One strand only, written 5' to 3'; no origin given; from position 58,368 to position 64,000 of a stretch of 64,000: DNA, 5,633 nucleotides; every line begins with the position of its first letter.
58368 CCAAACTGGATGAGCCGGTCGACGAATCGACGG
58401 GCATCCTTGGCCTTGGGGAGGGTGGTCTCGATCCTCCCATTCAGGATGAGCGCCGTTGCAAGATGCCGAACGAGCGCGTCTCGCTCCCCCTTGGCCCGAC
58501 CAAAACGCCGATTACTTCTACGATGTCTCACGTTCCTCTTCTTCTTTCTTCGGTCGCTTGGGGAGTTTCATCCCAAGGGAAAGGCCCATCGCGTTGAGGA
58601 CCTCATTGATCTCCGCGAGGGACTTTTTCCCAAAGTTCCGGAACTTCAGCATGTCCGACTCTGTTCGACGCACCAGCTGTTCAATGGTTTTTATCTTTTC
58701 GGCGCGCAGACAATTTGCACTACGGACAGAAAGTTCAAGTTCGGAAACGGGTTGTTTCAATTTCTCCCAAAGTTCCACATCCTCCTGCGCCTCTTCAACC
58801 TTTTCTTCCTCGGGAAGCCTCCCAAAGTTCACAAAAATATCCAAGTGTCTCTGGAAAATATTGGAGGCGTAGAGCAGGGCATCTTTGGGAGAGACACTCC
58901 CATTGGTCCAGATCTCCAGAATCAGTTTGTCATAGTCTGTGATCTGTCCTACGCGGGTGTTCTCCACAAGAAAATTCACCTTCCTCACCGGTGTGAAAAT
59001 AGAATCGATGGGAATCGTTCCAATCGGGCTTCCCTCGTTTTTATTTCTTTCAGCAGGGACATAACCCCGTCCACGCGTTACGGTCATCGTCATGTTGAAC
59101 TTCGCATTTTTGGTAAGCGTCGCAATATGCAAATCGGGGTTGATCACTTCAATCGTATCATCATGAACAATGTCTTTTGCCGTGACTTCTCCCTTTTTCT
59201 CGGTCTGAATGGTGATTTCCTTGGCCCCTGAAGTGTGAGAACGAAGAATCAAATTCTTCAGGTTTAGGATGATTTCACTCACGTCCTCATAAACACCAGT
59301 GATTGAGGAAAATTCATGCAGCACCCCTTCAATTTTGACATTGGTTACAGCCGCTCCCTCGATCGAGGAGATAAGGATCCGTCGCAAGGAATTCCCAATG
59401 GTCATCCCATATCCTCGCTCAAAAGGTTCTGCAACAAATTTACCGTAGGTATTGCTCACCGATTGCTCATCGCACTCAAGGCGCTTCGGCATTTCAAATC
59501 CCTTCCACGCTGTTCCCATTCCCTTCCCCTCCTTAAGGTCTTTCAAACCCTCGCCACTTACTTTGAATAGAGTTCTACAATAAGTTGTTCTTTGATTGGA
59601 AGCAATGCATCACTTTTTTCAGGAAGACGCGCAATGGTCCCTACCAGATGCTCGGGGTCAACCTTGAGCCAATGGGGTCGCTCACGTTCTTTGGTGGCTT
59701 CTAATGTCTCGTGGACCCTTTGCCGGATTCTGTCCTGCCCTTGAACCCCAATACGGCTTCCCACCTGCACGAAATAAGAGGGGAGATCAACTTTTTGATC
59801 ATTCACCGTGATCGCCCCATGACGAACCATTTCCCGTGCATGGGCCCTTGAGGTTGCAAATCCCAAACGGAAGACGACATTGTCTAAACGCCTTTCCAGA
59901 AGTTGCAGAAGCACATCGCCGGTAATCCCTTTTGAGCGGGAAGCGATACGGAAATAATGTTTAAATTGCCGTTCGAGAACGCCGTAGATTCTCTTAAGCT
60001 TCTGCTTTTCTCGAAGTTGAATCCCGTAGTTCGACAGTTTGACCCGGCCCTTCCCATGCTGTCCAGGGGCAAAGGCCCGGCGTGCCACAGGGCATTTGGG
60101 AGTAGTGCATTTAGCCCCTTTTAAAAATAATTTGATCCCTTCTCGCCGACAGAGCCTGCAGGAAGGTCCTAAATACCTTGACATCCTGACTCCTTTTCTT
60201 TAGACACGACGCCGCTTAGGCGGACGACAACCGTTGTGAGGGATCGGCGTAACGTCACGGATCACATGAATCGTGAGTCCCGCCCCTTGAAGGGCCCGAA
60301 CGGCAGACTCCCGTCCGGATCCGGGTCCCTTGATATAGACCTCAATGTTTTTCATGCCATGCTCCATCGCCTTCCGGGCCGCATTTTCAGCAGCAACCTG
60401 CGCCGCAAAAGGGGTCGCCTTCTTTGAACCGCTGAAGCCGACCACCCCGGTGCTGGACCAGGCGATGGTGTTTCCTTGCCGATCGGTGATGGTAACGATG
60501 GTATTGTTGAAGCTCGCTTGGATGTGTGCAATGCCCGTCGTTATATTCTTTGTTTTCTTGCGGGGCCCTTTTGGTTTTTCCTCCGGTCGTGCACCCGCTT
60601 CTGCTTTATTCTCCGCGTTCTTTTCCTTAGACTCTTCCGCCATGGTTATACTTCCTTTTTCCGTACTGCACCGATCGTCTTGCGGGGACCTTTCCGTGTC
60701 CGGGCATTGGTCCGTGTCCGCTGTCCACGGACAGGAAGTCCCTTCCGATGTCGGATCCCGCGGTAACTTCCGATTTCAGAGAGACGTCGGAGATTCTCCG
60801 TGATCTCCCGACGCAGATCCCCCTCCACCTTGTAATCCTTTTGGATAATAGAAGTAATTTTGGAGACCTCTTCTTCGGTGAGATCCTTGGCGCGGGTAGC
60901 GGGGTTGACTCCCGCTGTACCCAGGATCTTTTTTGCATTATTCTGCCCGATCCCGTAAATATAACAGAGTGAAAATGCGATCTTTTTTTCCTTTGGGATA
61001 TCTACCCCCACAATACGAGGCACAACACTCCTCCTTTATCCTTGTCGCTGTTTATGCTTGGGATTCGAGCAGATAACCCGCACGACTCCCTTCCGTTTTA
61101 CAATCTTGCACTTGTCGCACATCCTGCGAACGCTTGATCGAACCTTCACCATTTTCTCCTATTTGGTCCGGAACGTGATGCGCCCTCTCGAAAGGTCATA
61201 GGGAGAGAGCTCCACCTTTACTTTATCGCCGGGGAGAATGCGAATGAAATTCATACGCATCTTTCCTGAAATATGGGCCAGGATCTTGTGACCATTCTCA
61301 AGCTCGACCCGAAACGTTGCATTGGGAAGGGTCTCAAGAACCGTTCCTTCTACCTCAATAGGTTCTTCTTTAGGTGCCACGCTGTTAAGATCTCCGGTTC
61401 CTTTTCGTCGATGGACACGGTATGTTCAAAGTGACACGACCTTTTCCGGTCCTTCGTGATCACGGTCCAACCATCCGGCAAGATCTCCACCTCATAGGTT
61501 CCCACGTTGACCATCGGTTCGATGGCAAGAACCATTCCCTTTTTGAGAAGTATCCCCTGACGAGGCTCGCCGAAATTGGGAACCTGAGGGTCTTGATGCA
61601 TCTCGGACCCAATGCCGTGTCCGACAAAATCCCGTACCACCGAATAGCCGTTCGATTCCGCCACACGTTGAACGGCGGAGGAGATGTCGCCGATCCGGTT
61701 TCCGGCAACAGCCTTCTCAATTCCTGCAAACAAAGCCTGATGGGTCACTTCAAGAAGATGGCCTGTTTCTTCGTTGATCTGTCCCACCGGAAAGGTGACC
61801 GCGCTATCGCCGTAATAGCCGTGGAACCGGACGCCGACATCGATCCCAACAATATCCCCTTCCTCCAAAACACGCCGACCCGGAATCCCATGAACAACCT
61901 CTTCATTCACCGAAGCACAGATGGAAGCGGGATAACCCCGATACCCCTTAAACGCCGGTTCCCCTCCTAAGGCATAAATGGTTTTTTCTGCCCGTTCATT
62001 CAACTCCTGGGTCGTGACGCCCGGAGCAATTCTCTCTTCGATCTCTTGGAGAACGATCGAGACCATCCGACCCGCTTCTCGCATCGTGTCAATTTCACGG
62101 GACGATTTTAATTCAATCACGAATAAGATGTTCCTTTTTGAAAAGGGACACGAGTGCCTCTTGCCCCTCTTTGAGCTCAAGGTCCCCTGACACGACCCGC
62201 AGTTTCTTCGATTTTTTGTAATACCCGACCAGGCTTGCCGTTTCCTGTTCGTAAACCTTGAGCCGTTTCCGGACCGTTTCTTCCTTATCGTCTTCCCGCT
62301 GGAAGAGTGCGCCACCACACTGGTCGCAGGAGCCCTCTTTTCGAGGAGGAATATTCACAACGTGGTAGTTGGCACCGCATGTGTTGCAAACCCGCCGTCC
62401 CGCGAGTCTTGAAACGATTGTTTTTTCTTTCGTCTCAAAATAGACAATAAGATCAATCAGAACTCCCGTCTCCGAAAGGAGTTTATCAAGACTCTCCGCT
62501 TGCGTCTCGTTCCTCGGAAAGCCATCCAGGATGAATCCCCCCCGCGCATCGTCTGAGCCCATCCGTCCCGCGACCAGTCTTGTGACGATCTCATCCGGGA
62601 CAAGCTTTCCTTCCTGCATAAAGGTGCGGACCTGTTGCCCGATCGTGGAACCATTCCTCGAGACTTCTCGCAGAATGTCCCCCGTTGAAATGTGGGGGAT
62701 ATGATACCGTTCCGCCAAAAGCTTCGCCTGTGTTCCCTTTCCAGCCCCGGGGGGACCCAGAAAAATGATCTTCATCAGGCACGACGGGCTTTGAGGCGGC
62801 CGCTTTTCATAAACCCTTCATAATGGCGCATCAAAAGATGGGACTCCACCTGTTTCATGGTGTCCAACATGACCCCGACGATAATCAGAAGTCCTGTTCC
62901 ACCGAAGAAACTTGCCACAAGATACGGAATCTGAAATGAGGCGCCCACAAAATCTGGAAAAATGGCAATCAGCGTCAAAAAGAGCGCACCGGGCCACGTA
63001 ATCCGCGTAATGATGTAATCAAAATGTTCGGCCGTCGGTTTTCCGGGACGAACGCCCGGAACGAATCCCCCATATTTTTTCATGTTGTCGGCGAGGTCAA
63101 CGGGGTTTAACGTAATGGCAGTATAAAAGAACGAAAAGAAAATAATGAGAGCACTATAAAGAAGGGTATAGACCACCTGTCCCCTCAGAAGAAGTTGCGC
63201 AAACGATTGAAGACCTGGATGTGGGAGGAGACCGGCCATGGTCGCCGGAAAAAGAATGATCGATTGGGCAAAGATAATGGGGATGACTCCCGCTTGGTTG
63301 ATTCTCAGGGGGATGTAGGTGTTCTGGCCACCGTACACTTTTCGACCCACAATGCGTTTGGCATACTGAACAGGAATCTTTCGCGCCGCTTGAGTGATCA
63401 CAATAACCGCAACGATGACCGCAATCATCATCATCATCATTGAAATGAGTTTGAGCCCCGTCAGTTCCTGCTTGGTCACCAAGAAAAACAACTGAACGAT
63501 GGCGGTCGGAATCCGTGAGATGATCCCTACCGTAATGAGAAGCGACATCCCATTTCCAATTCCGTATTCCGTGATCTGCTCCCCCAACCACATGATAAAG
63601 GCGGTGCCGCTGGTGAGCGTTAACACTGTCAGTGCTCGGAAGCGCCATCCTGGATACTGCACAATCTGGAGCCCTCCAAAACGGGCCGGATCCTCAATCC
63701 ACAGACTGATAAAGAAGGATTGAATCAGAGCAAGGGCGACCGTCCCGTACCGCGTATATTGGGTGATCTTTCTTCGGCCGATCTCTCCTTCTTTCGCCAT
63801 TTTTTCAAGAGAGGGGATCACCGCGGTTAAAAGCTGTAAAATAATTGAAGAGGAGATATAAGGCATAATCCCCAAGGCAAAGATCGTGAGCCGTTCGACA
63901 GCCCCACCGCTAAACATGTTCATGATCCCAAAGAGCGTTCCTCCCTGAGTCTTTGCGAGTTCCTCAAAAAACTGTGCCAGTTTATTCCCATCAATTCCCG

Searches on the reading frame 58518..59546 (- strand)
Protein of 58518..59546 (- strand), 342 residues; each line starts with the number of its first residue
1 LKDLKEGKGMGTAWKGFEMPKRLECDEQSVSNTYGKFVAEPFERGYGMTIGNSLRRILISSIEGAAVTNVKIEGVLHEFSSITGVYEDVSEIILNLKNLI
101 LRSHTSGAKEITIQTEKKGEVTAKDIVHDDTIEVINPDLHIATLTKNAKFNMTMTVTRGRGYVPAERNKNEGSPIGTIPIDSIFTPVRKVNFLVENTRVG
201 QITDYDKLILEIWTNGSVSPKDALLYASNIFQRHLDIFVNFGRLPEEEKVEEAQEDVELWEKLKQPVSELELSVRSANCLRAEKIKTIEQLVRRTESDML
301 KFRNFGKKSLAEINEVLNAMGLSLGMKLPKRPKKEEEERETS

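Call 64: search_protein_families(library=pfam, proteins=[window:58518-59546:-], max_evalue=0.0001)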
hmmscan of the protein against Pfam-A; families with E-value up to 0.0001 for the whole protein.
window:58518-59546:- (342 aa): 3 families
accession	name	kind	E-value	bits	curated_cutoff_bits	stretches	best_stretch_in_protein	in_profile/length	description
PF01000.31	RNA_pol_A_bac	-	1.3e-36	125.8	33.9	1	70-185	1-119/119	RNA polymerase Rpb3/RpoA insert domain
PF01193.29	RNA_pol_L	-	3.2e-26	91.3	24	1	40-235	1-74/74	RNA polymerase Rpb3/Rpb11 dimerisation domain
PF03118.21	RNA_pol_A_CTD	-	1.7e-24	85.7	23.8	1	256-318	4-66/67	Bacterial RNA polymerase, alpha chain C terminal domain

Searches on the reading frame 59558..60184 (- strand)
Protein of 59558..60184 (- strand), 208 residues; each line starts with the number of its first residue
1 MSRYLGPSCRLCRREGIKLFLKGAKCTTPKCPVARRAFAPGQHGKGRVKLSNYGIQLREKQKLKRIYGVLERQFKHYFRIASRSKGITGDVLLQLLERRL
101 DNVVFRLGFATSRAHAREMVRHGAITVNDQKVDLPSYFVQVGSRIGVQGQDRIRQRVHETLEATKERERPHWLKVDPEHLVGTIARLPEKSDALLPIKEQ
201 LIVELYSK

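Call 64: search_protein_families(library=pfam, proteins=[window:59558-60184:-], max_evalue=0.0001)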
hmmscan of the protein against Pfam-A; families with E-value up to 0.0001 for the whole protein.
window:59558-60184:- (208 aa): 3 families
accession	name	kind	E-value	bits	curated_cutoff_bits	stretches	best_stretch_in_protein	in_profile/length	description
PF00163.24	Ribosomal_S4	-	5.2e-35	120.5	23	1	3-97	1-95/95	Ribosomal protein S4/S9 N-terminal domain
PF01479.30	S4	-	3.5e-17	62.3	22.8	1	98-145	1-48/48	S4 domain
PF22421.1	SYY_C-terminal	-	2e-06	28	27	1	100-142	21-63/83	Tyrosine--tRNA ligase SYY-like C-terminal domain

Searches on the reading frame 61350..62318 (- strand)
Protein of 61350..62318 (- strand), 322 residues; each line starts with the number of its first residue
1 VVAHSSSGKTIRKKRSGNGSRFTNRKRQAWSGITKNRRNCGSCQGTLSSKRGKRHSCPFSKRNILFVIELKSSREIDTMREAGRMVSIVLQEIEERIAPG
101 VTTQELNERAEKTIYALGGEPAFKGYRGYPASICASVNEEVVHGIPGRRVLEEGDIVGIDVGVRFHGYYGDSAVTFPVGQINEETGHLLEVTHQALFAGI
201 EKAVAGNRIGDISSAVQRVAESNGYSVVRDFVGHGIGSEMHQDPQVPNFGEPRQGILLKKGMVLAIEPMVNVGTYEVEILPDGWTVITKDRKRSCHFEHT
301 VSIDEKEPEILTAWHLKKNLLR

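Call 64: search_protein_families(library=pfam, proteins=[window:61350-62318:-], max_evalue=0.0001)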
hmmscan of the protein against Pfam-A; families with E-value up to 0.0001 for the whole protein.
window:61350-62318:- (322 aa): 1 family
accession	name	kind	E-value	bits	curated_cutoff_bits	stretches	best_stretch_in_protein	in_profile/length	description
PF00557.29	Peptidase_M24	-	4.4e-52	177.3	23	1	78-304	2-207/208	Metallopeptidase family M24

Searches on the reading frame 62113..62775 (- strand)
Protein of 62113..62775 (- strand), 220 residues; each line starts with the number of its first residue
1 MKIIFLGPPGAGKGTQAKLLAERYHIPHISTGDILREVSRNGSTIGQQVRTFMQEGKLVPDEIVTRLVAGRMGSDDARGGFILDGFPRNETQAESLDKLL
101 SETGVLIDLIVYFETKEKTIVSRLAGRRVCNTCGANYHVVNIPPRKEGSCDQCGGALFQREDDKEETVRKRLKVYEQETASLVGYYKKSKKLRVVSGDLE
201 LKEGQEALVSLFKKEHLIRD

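Call 64: search_protein_families(library=pfam, proteins=[window:62113-62775:-], max_evalue=0.0001)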
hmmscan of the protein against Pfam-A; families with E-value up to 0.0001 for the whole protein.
window:62113-62775:- (220 aa): 6 families
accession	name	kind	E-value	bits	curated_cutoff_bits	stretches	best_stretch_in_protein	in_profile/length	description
PF00406.28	ADK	-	3.2e-52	177.1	26.8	1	6-190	2-150/151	Adenylate kinase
PF13207.12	AAA_17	-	1.2e-30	107.1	27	1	6-128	1-123/136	AAA domain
PF05191.20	ADK_lid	-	7.5e-16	58.2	26.6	1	127-162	1-36/36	Adenylate kinase, active site lid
PF13671.12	AAA_33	-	1e-07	32.8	27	1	3-128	2-119/143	AAA domain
PF13238.12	AAA_18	-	3.6e-06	27.9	29.4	1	3-128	1-112/128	AAA domain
PF13189.12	Cytidylate_kin2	-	1.6e-05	25.6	28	1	9-190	8-161/176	Cytidylate kinase-like family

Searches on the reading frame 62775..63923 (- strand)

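Call 64: search_protein_families(library=pfam, proteins=[window:62775-63923:-], max_evalue=0.0001)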
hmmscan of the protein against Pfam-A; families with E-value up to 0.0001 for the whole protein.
window:62775-63923:- (382 aa): 1 family
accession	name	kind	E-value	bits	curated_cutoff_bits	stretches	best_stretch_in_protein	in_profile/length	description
PF00344.25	SecY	-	4.2e-116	388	32.2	1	13-356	1-306/306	SecY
